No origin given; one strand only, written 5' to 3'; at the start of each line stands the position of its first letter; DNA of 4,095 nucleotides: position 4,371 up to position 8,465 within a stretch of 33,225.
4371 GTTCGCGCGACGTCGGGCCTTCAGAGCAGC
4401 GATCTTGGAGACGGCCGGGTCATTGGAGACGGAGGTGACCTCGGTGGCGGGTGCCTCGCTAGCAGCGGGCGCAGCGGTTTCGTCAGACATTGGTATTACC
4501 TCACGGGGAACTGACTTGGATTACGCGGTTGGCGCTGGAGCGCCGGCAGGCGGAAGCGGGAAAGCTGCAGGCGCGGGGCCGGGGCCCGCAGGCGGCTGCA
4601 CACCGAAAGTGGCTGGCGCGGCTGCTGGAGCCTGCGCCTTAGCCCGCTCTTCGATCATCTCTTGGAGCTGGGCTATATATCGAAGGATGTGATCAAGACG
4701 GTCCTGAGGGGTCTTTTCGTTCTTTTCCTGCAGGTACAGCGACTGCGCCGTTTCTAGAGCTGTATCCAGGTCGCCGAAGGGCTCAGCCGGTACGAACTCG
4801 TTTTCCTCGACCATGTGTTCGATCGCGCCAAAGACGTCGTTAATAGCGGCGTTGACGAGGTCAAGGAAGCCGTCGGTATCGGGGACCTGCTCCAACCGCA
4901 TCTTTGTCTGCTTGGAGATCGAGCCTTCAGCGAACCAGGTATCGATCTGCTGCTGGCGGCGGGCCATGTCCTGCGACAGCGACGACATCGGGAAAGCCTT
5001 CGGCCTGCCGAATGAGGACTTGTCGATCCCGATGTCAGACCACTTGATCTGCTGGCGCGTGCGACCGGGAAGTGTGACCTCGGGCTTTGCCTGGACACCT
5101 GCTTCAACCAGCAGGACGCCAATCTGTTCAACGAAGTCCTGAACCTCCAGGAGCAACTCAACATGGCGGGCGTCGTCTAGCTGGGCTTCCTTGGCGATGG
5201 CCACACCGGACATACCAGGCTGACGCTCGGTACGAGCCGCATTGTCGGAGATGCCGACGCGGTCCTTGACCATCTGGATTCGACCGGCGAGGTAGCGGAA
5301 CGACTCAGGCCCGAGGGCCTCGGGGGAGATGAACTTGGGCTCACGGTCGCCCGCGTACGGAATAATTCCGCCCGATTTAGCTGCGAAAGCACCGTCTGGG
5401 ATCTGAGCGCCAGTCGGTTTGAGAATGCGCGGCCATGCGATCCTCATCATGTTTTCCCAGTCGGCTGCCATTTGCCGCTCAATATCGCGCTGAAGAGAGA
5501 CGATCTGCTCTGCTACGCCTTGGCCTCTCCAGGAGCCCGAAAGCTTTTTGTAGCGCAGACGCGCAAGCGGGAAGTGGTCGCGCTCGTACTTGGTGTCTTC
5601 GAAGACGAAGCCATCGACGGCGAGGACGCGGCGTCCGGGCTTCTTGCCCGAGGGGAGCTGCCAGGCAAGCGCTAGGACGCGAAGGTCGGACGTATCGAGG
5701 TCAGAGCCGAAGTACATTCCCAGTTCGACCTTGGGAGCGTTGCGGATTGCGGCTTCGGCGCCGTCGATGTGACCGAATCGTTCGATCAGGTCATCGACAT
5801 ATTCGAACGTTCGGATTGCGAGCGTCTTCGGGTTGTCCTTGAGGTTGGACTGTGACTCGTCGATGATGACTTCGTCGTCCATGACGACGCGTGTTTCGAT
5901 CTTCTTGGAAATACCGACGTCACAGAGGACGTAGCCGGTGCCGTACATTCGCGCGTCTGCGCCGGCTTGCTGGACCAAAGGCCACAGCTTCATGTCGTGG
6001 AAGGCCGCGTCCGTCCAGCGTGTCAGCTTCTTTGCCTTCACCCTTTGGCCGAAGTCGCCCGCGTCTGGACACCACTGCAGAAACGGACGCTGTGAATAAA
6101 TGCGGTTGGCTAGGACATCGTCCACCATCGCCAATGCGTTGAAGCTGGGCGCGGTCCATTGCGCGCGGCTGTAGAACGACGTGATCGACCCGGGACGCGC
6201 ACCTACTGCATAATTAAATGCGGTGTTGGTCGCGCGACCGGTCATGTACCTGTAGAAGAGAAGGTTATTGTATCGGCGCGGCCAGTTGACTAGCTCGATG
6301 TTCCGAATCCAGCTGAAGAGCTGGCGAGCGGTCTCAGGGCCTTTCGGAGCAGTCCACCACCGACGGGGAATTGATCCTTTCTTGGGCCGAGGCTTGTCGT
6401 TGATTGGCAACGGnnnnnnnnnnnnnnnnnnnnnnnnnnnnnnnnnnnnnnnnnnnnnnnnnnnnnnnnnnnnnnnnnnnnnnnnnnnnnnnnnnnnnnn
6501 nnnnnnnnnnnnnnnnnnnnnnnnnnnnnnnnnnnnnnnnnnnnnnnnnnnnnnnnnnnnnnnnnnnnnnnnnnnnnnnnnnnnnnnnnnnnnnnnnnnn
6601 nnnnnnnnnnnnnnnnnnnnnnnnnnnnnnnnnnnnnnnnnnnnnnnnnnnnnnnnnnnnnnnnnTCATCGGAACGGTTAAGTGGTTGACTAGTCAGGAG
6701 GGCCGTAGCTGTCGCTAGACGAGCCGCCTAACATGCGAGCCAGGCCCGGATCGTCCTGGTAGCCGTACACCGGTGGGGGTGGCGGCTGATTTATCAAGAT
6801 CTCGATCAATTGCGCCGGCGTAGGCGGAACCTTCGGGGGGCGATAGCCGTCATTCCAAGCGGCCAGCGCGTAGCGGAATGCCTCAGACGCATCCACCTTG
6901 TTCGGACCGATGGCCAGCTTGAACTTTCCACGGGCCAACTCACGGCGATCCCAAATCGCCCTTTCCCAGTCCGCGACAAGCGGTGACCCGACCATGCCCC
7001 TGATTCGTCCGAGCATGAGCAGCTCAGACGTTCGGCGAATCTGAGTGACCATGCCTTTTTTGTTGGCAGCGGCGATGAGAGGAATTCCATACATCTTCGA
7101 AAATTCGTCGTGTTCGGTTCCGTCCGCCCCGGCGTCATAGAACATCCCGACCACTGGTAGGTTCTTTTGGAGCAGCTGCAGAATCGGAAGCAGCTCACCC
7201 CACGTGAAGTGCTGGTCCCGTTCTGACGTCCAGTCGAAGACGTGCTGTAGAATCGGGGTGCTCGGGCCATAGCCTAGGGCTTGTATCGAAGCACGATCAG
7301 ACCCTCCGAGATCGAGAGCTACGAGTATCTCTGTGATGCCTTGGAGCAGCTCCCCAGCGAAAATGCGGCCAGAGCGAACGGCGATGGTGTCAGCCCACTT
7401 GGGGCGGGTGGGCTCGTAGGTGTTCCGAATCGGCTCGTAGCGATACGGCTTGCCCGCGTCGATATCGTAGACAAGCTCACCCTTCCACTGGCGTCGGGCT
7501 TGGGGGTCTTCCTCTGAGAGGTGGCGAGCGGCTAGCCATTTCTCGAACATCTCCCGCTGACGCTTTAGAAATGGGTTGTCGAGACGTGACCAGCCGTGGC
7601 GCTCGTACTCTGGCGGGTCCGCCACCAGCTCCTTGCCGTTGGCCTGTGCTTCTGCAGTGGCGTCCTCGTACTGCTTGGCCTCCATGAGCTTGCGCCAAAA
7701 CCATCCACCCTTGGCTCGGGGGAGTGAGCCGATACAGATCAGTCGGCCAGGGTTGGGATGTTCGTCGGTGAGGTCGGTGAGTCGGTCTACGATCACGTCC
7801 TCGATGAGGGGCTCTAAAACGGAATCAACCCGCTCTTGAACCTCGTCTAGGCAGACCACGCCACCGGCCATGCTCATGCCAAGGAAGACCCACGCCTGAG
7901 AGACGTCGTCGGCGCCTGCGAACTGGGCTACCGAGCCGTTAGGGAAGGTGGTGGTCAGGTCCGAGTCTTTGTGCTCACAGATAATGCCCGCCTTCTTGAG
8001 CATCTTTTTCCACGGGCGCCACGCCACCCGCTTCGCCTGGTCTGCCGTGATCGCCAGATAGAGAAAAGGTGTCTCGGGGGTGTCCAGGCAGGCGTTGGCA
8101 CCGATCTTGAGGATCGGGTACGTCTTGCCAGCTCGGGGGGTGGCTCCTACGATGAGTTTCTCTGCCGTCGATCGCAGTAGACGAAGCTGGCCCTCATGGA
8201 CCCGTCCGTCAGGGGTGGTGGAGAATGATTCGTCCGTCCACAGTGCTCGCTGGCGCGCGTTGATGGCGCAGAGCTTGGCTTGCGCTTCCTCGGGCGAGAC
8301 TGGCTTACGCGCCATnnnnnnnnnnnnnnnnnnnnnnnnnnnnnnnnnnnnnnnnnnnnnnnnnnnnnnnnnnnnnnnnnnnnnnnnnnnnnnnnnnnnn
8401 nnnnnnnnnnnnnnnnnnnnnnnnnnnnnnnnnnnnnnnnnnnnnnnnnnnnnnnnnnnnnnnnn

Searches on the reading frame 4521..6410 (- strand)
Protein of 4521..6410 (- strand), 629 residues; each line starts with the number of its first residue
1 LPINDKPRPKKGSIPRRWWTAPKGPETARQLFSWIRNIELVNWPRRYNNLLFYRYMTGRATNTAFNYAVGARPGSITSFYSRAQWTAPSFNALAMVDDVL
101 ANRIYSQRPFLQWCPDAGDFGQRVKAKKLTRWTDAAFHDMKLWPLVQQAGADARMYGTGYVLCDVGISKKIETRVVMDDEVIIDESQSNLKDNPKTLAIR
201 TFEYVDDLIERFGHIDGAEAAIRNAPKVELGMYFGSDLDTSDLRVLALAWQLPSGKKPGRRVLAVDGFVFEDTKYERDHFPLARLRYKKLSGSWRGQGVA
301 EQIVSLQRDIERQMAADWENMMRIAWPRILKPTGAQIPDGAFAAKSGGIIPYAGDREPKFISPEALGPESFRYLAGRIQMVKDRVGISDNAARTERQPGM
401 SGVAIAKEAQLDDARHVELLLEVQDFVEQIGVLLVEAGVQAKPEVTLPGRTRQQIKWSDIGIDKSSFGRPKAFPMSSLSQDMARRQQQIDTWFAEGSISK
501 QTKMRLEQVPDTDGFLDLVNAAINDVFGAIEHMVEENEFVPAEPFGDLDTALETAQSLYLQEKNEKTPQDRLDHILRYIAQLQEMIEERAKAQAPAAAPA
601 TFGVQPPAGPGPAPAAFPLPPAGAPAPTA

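Call 19: search_protein_families(library=phrogs, proteins=[window:4521-6410:-], max_evalue=0.001)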
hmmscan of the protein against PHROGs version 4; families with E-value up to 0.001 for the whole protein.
window:4521-6410:- (629 aa): 1 family
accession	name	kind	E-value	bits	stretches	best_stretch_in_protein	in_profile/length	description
phrog_156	-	head and packaging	4.8e-06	26.3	1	261-436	273-455/681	portal protein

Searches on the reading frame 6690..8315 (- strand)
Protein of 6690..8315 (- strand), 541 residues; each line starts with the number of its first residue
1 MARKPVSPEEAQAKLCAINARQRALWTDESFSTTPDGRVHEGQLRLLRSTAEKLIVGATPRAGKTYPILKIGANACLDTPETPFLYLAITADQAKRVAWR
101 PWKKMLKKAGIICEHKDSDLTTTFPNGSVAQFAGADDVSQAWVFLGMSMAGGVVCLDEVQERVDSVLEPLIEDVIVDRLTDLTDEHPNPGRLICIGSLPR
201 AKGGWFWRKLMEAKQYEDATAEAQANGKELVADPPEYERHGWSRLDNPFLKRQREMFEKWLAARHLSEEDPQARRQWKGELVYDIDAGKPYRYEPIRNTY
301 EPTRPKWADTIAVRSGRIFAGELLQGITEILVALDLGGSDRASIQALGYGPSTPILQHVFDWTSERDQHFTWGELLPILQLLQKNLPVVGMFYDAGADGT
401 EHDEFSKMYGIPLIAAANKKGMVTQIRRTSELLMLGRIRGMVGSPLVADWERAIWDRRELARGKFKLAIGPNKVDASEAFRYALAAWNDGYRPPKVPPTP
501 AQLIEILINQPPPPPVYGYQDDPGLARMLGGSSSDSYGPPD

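Call 19: search_protein_families(library=phrogs, proteins=[window:6690-8315:-], max_evalue=0.001)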
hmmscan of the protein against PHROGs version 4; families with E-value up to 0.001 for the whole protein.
window:6690-8315:- (541 aa): 1 family
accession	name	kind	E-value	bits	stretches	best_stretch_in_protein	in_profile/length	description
phrog_979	-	head and packaging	2.9e-05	24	1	41-161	156-275/642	terminase large subunit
